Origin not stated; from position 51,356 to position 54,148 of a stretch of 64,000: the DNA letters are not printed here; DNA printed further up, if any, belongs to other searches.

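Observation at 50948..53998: Sigma-region-4-type HTH gene divergent from a HerA/TraG-like P-loop ATPase with a large N-terminal domain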

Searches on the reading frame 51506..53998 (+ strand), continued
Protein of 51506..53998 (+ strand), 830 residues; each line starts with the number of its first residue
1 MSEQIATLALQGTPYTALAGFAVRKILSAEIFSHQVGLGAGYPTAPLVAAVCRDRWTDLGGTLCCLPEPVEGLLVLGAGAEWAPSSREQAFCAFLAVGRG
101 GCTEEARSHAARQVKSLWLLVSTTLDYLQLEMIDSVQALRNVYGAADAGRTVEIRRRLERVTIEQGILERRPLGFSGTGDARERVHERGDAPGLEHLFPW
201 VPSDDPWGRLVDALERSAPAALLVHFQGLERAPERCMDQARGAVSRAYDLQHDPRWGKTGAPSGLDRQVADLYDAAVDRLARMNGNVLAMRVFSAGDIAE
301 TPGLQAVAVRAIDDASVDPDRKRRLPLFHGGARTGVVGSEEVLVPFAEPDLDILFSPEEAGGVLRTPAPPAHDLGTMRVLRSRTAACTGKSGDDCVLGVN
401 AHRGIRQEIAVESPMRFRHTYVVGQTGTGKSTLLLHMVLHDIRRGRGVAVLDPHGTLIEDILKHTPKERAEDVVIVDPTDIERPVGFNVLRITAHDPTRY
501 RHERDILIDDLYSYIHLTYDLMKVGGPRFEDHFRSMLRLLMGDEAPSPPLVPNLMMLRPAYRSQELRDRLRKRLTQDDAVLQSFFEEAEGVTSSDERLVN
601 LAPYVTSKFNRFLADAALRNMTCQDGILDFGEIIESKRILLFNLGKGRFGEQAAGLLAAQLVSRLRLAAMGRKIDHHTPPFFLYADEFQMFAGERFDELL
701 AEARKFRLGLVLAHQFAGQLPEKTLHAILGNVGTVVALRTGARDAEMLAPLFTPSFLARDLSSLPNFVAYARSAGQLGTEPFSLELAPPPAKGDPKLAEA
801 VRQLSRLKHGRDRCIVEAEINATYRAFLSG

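Call 27: search_protein_families(library=pfam, proteins=[L043:6573-7007:+, L021:1139-1786:+, L043:8320-9024:+, L017:7144-7881:+, L071:14824-17862:+, L017:4856-5338:+, L060:8302-9303:+, L020:1366-1914:+, L017:4090-4893:+, L019:3150-4634:+], max_evalue=0.01)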
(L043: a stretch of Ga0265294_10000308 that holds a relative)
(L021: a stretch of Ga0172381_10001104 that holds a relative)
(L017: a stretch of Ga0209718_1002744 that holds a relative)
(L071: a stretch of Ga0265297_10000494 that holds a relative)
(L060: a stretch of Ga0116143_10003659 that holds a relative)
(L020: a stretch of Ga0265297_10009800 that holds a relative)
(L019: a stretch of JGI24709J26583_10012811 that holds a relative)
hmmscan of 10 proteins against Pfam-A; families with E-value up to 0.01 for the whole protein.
L043:6573-7007:+ (144 aa): 1 family
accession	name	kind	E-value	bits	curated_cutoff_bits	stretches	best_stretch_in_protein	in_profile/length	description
PF02681.20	DUF212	-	1.6e-40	138.7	26.5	1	8-138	3-125/126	Divergent PAP2 family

L021:1139-1786:+ (215 aa): 5 families
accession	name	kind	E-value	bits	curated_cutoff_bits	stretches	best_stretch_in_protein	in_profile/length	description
PF05175.20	MTS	-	2.4e-11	44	23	1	48-132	31-114/170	Methyltransferase small domain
PF03602.21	Cons_hypoth95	-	4.5e-08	33.4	24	1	47-140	40-137/182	Conserved hypothetical protein 95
PF07669.17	Eco57I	-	6e-06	26.9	25.3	1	88-175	50-130/171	Eco57I restriction-modification methylase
PF02475.24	TRM5-TYW2_MTfase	-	3.9e-05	24.1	28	1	44-140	32-128/164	TRM5/TYW2 methyltransferase domain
PF02384.22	N6_Mtase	-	0.00059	19.7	20.4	1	31-173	31-177/311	N-6 DNA Methylase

L043:8320-9024:+ (234 aa): 1 family
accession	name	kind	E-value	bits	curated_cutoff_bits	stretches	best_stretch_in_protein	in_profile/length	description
PF08713.17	DNA_alkylation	-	1.1e-60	205.4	21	1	12-223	1-213/213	DNA alkylation repair enzyme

L017:7144-7881:+ (245 aa): 1 family
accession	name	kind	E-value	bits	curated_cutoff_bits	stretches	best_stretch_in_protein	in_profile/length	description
PF02673.24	BacA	-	3.1e-38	132.4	33.4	1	5-240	2-256/257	Bacitracin resistance protein BacA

L071:14824-17862:+ (1012 aa): 10 families
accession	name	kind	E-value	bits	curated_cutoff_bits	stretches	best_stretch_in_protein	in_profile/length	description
PF00580.27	UvrD-helicase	-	7.6e-76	255.8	23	1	9-310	1-271/271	UvrD/REP helicase N-terminal domain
PF13361.12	UvrD_C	-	3.8e-56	191.4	25.6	1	315-702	1-349/350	UvrD-like helicase C-terminal domain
PF12705.13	PDDEXK_1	-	9.3e-31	108.1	22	1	766-1007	1-246/247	PD-(D/E)XK nuclease superfamily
PF13245.12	AAA_19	-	1.3e-21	77.6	25.1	1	15-294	3-133/134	AAA domain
PF13538.12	UvrD_C_2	-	1.3e-12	47.8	27.4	2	676-698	29-51/52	UvrD-like helicase C-terminal domain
PF01443.25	Viral_helicase1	-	7.3e-06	26.4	21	0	621-697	178-225/228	Viral superfamily 1 RNA helicase core domain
PF13604.12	AAA_30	-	3.6e-05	24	27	1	9-73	2-66/191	AAA domain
PF01930.23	Cas_Cas4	-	5.2e-05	23.8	22.7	1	898-1007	53-158/160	Domain of unknown function DUF83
PF13087.12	AAA_12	-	0.0073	16.3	27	0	565-698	84-190/195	AAA domain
PF04851.21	ResIII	-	0.0089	16.4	22.5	0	14-79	20-79/164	Type III restriction enzyme, res subunit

L017:4856-5338:+ (160 aa): 1 family
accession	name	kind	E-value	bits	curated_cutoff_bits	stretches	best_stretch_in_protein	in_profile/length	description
PF00254.34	FKBP_C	-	1.5e-39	134.7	21.1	1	69-157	5-94/94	FKBP-type peptidyl-prolyl cis-trans isomerase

L060:8302-9303:+ (333 aa): 9 families
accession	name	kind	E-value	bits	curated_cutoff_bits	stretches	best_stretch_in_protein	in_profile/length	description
PF07479.19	NAD_Gly3P_dh_C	-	4.6e-54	182.9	25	1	182-323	1-142/142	NAD-dependent glycerol-3-phosphate dehydrogenase C-terminus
PF01210.29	NAD_Gly3P_dh_N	-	3.6e-51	173.7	23.1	1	6-162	2-157/158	NAD-dependent glycerol-3-phosphate dehydrogenase N-terminus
PF20618.3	GPD_NAD_C_bact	-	1.1e-19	71.1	27.6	1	242-308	1-66/66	Bacterial GPD, NAD-dependent C-terminal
PF03807.23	F420_oxidored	-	1.2e-07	32.6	21.6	1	6-110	2-93/94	NADP oxidoreductase coenzyme F420-dependent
PF02558.23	ApbA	-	0.00019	21.6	22.2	1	6-92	1-85/150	Ketopantoate reductase PanE/ApbA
PF00070.33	Pyr_redox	-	0.0011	19.8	22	0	5-45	1-41/82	Pyridine nucleotide-disulphide oxidoreductase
PF01118.30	Semialdhyde_dh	-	0.0013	19.5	26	0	6-97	2-90/121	Semialdehyde dehydrogenase, NAD binding domain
PF03446.21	NAD_binding_2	-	0.004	17.6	21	0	6-141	2-125/161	NAD binding domain of 6-phosphogluconate dehydrogenase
PF02826.25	2-Hacid_dh_C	-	0.0087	15.9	25.1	0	3-111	36-129/178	D-isomer specific 2-hydroxyacid dehydrogenase, NAD binding domain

L020:1366-1914:+ (182 aa): 1 family
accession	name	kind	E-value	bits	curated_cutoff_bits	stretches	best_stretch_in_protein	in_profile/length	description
PF03167.25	UDG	-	7.7e-37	127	24.3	1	26-172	2-134/141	Uracil DNA glycosylase superfamily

L017:4090-4893:+ (267 aa): 1 family
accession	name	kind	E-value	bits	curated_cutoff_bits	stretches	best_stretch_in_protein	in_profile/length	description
PF04402.19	SIMPL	-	1.5e-41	143.4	25.2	1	58-262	1-203/205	Protein of unknown function (DUF541)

L019:3150-4634:+ (494 aa): 0 families

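Call 28: find_encoding_contigs(protein=P0037, flank=7000, max_places=2)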
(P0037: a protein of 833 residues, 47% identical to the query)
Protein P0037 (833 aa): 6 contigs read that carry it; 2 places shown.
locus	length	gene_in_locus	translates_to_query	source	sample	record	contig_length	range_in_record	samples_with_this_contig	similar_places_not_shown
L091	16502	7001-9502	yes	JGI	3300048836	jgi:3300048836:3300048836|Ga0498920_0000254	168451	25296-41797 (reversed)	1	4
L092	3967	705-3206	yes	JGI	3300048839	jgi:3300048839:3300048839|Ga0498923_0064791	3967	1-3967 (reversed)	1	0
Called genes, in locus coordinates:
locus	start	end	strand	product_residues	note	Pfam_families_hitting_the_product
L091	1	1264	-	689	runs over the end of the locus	-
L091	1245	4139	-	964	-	PF13809:Tubulin_2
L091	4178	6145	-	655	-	PF06832:BiPBP_C (faint), PF16820:PKD_3 (faint), PF00801:PKD (weak), PF18911:PKD_4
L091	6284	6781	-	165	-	-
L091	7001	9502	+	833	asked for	PF01935:DUF87 (weak), PF10412:TrwB_AAD_bind (faint)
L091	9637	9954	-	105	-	-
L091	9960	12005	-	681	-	-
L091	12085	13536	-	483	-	PF00158:Sigma54_activat, PF14532:Sigma54_activ_2 (weak), PF25601:AAA_lid_14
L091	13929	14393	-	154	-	-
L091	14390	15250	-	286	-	-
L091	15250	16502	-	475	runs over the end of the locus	-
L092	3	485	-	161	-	?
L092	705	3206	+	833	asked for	PF01935:DUF87 (weak), PF10412:TrwB_AAD_bind (faint)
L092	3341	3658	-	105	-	-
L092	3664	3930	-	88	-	-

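Call 29: find_encoding_contigs(protein=P0066, flank=7000, max_places=2)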
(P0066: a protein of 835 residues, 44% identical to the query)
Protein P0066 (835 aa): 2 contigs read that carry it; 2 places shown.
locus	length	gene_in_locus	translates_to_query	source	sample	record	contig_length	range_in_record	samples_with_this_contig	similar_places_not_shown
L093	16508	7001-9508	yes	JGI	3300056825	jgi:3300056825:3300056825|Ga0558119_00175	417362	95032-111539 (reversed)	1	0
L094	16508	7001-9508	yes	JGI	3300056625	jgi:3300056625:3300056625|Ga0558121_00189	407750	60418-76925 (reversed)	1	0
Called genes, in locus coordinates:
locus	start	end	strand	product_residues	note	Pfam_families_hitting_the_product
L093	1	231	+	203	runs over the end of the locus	-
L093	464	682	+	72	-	-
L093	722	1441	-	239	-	-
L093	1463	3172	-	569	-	-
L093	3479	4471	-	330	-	PF00710:Asparaginase, PF17763:Asparaginase_C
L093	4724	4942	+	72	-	PF13620:CarboxypepD_reg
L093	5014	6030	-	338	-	PF13672:PP2C_2, PF07228:SpoIIE (weak)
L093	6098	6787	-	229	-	PF13091:PLDc_2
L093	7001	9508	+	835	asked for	-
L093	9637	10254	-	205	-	-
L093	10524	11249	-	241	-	PF00005:ABC_tran, PF13304:AAA_21 (faint)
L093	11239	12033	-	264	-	PF00005:ABC_tran, PF13304:AAA_21 (weak), PF12399:BCA_ABC_TP_C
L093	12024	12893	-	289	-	PF02653:BPD_transp_2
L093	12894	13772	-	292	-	PF02653:BPD_transp_2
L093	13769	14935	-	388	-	-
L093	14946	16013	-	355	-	PF00348:polyprenyl_synt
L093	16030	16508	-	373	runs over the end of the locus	PF04348:LppC (weak), PF13433:Peripla_BP_5, PF13458:Peripla_BP_6, PF01094:ANF_receptor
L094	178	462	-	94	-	PF09827:CRISPR_Cas2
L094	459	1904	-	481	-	PF00078:RVT_1, PF01867:Cas_Cas1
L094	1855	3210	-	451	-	PF10040:CRISPR_Cas6 (weak), PF00078:RVT_1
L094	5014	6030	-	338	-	PF13672:PP2C_2, PF07228:SpoIIE (weak)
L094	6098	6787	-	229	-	PF13091:PLDc_2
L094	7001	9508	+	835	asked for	-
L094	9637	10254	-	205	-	-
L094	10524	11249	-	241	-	PF00005:ABC_tran, PF13304:AAA_21 (faint)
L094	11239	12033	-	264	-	PF00005:ABC_tran, PF13304:AAA_21 (weak), PF12399:BCA_ABC_TP_C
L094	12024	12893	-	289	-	PF02653:BPD_transp_2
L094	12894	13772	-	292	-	PF02653:BPD_transp_2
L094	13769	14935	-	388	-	-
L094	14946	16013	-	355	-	PF00348:polyprenyl_synt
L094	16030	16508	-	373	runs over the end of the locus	PF04348:LppC (weak), PF13433:Peripla_BP_5, PF13458:Peripla_BP_6, PF01094:ANF_receptor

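Call 30: find_encoding_contigs(protein=P0024, flank=7000, max_places=2)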
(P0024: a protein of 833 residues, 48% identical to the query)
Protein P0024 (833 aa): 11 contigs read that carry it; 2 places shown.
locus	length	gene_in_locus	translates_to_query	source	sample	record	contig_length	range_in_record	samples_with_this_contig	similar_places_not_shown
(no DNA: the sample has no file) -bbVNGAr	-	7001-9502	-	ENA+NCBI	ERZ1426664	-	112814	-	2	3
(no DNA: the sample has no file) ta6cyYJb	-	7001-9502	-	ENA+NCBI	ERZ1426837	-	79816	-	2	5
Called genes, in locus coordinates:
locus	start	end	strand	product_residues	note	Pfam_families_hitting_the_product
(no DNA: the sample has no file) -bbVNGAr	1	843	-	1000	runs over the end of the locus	PF13809:Tubulin_2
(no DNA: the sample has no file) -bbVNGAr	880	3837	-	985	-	PF00092:VWA, PF13519:VWA_2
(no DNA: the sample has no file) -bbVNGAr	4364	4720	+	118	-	-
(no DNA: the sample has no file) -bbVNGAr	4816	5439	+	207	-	PF03703:bPH_2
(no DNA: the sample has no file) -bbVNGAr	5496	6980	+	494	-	PF01841:Transglut_core, PF23265:Ig-like_KY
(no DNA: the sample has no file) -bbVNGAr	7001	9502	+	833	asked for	PF01935:DUF87 (faint), PF10412:TrwB_AAD_bind (faint)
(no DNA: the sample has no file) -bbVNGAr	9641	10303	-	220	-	-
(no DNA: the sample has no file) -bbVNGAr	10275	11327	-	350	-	-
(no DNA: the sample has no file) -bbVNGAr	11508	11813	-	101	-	-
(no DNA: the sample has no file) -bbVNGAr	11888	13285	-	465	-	-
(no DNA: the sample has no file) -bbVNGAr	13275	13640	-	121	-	-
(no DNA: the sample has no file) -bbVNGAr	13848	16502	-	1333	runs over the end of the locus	PF20703:nSTAND1, PF24814:WD40_Prp19, PF25168:Beta-prop_WDR36-Utp21_2nd, PF24796:WDR55, PF24805:EIF3I, PF24807:WD40_CDC20-Fz, PF24817:WD40_WDHD1_1st, PF25171:Beta-prop_WDR36-Utp21_1st, +33 more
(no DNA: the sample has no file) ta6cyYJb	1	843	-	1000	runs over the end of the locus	PF13809:Tubulin_2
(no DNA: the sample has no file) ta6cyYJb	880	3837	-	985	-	PF00092:VWA, PF13519:VWA_2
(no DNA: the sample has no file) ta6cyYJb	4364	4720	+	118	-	-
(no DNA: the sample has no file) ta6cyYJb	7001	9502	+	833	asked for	PF01935:DUF87 (faint), PF10412:TrwB_AAD_bind (faint)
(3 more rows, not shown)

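Call 31: find_encoding_contigs(protein=P0065, flank=7000, max_places=2)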
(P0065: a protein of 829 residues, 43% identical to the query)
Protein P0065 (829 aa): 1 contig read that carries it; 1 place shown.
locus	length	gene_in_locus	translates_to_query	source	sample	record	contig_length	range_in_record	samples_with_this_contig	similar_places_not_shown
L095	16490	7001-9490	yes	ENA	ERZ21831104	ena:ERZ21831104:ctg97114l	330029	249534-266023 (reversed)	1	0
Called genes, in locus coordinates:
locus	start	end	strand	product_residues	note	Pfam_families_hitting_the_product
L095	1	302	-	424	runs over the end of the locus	PF00005:ABC_tran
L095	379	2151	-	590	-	-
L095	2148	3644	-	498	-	-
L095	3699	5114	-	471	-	PF13576:Pentapeptide_3 (faint), PF13599:Pentapeptide_4 (faint)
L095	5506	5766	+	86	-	PF06941:NT5C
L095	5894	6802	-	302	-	PF13672:PP2C_2 (weak)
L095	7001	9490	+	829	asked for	PF10412:TrwB_AAD_bind (faint)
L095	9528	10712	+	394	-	PF00710:Asparaginase, PF17763:Asparaginase_C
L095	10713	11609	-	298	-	PF22614:Slo-like_RCK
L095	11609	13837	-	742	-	PF16868:NMT1_3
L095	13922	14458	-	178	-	PF04403:PqiA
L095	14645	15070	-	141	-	PF02823:ATP-synt_DE_N, PF00401:ATP-synt_DE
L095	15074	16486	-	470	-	PF02874:ATP-synt_ab_N, PF00006:ATP-synt_ab, PF22919:ATP-synt_VA_C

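Call 34: search_solved_structures(query=A1, max_evalue=1, show_alignments=2)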
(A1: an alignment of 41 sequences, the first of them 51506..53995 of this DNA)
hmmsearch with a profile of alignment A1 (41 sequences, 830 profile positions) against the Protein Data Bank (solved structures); distinct sequences matched with E-value up to 1: 13.
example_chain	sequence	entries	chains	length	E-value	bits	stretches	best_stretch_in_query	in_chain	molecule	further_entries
1gl6_A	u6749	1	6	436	0.00025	22.6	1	404-455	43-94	ATPASE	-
1e9r_A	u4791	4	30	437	0.00025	22.6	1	404-455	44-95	CONJUGAL TRANSFER PROTEIN TRWB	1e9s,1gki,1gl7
9x1l_A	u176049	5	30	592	0.0037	18.7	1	409-451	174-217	DNA helicase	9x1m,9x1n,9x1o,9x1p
8wiv_A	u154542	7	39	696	0.018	16.5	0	411-438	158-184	Helicase HerA central domain-containing protein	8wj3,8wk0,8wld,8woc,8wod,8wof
4d2i_A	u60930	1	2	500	0.029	15.8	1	368-453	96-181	HERA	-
9c1m_M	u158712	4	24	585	0.058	14.8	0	397-431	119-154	ATP-binding protein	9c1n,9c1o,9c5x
8xau_A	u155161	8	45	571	0.16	13.4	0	693-742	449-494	ATP-binding protein | HerA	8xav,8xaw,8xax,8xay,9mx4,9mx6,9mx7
8yho_A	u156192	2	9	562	0.29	12.5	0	413-434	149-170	DUF87 domain-containing protein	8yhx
9hcg_P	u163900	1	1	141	0.58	11.5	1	127-213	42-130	Large ribosomal subunit protein uL18m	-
3iwb_B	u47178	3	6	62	0.71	11.2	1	560-608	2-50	S-adenosylmethionine decarboxylase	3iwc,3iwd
3ec1_A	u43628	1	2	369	0.87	10.9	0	365-442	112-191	GTP-binding protein YqeH required for biosis of 30S ribosome subunit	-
2kjq_A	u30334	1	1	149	0.89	10.9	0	412-448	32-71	DnaA-related protein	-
8j4u_M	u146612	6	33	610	0.99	10.7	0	688-721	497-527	Nucleoside triphosphate hydrolase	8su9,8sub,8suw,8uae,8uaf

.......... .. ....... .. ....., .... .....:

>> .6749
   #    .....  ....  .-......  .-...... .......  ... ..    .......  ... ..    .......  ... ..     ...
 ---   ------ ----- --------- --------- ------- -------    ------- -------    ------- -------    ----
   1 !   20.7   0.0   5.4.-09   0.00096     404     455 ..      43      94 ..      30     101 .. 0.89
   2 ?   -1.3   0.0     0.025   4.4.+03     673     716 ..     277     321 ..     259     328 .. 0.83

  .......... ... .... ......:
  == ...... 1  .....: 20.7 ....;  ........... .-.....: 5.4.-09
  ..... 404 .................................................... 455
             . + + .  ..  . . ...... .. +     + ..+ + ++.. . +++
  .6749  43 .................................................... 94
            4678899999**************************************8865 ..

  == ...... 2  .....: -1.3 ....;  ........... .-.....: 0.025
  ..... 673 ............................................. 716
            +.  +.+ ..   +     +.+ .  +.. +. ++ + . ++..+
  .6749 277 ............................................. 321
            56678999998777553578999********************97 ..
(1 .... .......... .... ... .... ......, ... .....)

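Call 40: predict_structure(alignment_id=A1)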
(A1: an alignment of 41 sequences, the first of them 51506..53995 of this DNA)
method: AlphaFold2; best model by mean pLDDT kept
length: 830 residues; sequences in the alignment: 41
mean_pLDDT: 87.8   pTM: 0.84
mean pLDDT of the five models: 87.8, 86.8, 85.6, 85.6, 85.3
residues with pLDDT >= 90: 530; 70-90: 217; 50-70: 52; < 50: 31
segments of 3 or more residues with pLDDT < 50: 166-173, 176-189
pLDDT, mean of each block of 10 residues (from residue 1): 72 88 91 84 79 93 94 89 60 95 94 95 92 91 81 90 55 46 42 80 84 87 95 94 90 65 72 90 94 83 86 67 59 88 91 92 89 85 92 97 88 96 96 98 98 97 97 96 95 92 94 91 84 92 91 93 90 78 83 74 86 91 94 96 95 94 94 89 96 89 95 95 92 97 96 94 95 96 95 94 97 97 90
secondary structure, 60 per line:
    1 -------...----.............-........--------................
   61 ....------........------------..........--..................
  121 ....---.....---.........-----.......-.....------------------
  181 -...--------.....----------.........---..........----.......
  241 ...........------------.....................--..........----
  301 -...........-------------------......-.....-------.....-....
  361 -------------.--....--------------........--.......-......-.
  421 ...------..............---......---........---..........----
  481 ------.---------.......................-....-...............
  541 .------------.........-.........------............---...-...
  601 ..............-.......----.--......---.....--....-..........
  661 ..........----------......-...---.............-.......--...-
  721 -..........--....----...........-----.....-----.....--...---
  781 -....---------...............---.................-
elements in order (helices of 4 or more, strands of 3 or more residues): E8-10 E15-27 H29-36 H45-64 E71-78 E91-100 H103-124 E128-132 H136-144 E150-156 E158-162 E193-197 H208-216 E220-229 H234-251 H264-284 E287-296 H302-312 E332-337 H339-343 H357-360 E377-380 E395-402 E405-411 H413-418 E420-423 H430-443 E447-452 H456-463 H467-472 E473-476 H497-519 H521-524 H526-541 H554-562 H564-572 H579-590 H598-614 H616-622 H630-635 E639-643 H646-649 H651-670 E681-686 H694-706 E708-714 H722-731 E734-737 H742-752 H758-762 E768-772 E782-785 H795-809 H813-829
